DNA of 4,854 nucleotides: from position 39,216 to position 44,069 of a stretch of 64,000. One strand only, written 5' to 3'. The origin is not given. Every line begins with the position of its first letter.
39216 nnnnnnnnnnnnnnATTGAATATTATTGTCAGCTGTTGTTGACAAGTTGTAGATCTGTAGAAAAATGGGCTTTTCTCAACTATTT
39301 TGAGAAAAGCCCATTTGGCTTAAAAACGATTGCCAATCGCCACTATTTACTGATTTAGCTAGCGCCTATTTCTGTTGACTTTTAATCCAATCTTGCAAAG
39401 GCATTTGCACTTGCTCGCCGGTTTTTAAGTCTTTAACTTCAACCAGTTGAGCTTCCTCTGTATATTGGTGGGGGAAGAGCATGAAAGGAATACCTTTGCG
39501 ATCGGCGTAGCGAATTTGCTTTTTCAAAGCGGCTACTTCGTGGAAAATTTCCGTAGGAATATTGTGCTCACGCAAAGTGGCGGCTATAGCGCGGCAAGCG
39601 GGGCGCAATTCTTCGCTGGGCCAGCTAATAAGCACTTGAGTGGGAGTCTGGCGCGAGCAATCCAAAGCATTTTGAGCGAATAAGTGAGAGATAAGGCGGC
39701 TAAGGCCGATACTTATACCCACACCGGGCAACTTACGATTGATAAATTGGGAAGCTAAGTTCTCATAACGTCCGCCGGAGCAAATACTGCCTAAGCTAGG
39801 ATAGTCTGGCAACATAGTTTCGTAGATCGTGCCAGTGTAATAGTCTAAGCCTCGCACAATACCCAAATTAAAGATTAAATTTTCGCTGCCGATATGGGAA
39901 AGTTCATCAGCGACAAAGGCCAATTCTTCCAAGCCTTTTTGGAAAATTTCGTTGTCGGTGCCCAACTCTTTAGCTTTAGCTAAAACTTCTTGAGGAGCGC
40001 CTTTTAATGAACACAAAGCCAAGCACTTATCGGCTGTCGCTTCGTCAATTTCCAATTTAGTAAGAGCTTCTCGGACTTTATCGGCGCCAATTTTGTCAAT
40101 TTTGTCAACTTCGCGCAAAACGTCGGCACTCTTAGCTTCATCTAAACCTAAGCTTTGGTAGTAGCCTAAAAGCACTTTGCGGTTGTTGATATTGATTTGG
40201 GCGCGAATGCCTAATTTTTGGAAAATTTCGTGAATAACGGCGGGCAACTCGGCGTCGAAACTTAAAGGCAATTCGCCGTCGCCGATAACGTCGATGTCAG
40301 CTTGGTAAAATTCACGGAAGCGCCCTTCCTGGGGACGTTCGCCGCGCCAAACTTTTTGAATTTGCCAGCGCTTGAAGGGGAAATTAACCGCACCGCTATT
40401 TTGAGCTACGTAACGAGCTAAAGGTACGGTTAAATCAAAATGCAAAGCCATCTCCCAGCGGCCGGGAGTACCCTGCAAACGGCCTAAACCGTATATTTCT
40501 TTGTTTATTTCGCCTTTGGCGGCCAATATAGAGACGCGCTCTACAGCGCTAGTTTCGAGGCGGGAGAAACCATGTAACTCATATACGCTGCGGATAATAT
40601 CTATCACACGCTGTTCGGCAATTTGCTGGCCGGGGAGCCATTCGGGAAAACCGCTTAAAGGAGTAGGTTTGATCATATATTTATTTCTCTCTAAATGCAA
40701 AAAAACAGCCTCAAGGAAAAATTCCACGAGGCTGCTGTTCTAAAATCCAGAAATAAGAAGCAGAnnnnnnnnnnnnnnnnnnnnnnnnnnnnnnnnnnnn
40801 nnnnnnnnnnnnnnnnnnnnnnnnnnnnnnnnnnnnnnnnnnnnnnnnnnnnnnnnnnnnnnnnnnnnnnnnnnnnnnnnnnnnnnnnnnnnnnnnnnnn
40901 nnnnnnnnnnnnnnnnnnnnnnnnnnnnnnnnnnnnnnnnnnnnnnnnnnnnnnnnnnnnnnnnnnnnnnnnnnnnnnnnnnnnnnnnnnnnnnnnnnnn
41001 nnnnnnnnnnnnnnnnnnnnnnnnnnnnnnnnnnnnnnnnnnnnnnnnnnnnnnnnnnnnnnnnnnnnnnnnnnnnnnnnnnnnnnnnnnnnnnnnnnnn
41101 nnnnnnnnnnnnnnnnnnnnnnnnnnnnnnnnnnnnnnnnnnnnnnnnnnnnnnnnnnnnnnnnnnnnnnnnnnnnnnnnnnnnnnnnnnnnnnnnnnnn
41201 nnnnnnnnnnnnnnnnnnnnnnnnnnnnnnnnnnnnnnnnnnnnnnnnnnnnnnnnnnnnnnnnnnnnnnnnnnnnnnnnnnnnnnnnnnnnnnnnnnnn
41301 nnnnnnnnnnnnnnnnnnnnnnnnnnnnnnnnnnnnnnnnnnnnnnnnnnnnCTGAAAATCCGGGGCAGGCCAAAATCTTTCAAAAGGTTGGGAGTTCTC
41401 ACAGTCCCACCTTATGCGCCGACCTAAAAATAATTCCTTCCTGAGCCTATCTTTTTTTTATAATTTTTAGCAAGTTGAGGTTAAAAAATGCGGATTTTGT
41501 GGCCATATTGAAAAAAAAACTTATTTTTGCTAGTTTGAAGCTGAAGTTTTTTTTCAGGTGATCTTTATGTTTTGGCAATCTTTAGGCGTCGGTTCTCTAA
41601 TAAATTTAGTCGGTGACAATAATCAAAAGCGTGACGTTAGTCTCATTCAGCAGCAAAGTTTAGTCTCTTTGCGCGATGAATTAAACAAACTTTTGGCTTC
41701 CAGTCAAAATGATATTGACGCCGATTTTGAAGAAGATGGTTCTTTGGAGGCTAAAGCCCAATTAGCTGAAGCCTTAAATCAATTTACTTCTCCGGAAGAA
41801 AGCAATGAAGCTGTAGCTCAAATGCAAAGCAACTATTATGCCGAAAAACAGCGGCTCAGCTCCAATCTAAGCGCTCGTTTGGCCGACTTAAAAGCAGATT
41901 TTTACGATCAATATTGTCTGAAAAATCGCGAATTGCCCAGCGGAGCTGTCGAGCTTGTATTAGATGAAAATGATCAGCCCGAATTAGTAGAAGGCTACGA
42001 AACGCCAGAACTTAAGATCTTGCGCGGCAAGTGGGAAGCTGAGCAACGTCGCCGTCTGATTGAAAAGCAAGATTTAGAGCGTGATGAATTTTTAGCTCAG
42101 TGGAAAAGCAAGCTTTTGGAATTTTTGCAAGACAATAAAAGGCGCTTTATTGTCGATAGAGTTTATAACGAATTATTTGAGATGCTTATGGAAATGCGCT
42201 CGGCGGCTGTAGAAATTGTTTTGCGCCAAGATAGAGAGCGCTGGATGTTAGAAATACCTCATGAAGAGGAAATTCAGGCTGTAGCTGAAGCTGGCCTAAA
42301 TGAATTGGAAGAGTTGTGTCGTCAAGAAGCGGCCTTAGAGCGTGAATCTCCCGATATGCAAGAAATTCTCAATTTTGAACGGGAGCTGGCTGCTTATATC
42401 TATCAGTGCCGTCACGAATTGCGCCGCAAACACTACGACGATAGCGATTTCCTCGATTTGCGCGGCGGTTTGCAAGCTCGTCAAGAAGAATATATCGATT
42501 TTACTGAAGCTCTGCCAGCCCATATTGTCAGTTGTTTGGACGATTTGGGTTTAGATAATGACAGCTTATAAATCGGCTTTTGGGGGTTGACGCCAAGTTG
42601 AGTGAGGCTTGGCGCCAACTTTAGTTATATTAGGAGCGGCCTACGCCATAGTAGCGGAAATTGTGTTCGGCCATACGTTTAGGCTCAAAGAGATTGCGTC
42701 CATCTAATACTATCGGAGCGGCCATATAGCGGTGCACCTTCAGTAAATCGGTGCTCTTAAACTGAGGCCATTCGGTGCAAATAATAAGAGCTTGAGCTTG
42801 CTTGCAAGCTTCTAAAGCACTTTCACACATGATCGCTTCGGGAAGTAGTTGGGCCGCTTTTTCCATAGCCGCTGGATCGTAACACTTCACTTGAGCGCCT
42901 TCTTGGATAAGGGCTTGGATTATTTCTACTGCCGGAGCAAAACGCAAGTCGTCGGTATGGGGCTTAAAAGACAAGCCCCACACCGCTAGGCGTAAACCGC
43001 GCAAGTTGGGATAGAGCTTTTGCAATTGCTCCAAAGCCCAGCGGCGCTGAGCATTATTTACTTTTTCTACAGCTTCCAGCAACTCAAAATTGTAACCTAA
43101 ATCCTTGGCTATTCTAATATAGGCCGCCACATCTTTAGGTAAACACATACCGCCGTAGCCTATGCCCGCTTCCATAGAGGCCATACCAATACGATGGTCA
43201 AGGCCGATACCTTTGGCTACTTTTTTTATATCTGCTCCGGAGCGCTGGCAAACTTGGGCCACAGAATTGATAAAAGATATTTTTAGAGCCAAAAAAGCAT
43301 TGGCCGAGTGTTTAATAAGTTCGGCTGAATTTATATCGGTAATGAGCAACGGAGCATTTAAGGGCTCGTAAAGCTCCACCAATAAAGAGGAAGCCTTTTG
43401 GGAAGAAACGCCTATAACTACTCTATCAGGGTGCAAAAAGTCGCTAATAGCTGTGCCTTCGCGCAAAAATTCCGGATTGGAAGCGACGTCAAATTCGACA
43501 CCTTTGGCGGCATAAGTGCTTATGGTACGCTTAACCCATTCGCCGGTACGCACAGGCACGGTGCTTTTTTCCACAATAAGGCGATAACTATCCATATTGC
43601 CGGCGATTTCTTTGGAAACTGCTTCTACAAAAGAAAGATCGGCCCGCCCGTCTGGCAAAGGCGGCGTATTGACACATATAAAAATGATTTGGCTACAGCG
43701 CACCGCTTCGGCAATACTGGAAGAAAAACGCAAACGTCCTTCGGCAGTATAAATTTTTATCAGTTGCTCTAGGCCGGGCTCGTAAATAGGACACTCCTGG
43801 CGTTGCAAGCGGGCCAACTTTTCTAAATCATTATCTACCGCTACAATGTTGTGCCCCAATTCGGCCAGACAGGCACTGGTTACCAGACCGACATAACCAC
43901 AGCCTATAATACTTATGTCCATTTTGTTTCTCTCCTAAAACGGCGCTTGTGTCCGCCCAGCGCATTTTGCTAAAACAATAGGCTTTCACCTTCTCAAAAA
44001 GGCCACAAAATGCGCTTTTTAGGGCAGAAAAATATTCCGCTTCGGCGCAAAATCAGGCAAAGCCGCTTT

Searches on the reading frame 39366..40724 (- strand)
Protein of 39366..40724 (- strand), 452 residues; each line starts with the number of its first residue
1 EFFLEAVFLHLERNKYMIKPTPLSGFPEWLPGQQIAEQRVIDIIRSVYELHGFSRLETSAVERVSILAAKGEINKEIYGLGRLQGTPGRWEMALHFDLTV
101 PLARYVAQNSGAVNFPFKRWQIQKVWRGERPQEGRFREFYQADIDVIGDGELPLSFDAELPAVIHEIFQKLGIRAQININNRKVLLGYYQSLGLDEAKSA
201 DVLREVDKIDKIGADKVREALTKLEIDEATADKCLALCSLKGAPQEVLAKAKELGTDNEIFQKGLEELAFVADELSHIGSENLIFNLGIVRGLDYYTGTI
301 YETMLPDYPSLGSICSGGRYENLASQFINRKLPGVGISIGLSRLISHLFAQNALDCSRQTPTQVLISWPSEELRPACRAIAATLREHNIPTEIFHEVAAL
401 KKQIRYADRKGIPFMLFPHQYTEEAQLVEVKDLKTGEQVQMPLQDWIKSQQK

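Call 28: search_protein_families(library=pfam, proteins=[window:39366-40724:-], max_evalue=0.001)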
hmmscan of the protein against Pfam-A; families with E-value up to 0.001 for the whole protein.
window:39366-40724:- (452 aa): 3 families
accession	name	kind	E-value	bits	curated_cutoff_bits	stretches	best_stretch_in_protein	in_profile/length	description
PF13393.11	tRNA-synt_His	-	3.9e-33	115.4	25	1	25-344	1-308/308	Histidyl-tRNA synthetase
PF03129.25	HGTP_anticodon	-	1.9e-13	50.8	21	1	363-448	1-89/94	Anticodon binding domain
PF00587.30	tRNA-synt_2b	-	2.7e-07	31.2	29.3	1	114-194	34-118/179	tRNA synthetase class II core domain (G, H, P, S and T)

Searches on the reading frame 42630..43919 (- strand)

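Call 13: search_protein_families(library=pfam, proteins=[window:42630-43919:-], max_evalue=0.01)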
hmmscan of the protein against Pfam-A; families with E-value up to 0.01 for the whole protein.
window:42630-43919:- (429 aa): 10 families
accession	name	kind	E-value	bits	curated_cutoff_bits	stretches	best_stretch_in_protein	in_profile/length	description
PF03721.20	UDPG_MGDP_dh_N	-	2.5e-62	210.2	27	1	2-182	3-186/187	UDP-glucose/GDP-mannose dehydrogenase family, NAD binding domain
PF00984.24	UDPG_MGDP_dh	-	5.4e-33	113.4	25.4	1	198-289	2-93/94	UDP-glucose/GDP-mannose dehydrogenase family, central domain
PF03720.21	UDPG_MGDP_dh_C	-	1.3e-31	109.5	30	1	312-412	1-102/103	UDP-glucose/GDP-mannose dehydrogenase family, UDP binding domain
PF03807.23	F420_oxidored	-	1.6e-08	35.4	21.6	0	2-85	2-69/94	NADP oxidoreductase coenzyme F420-dependent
PF03446.21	NAD_binding_2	-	4.2e-05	24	21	0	1-135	1-109/161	NAD binding domain of 6-phosphogluconate dehydrogenase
PF02254.24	TrkA_N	-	0.0011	19.7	23.8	1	3-45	2-44/116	TrkA-N domain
PF13241.12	NAD_binding_7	-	0.0012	19.9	22.1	0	3-88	11-97/104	Putative NAD(P)-binding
PF02558.23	ApbA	-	0.0016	18.5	22.2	1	2-52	1-49/150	Ketopantoate reductase PanE/ApbA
PF01266.30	DAO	-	0.004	17.2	27.9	0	1-31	1-31/353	FAD dependent oxidoreductase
PF16924.11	DpaA_N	-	0.0094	16.5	29.2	0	331-380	12-57/116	Dipicolinate synthase subunit A N-terminal domain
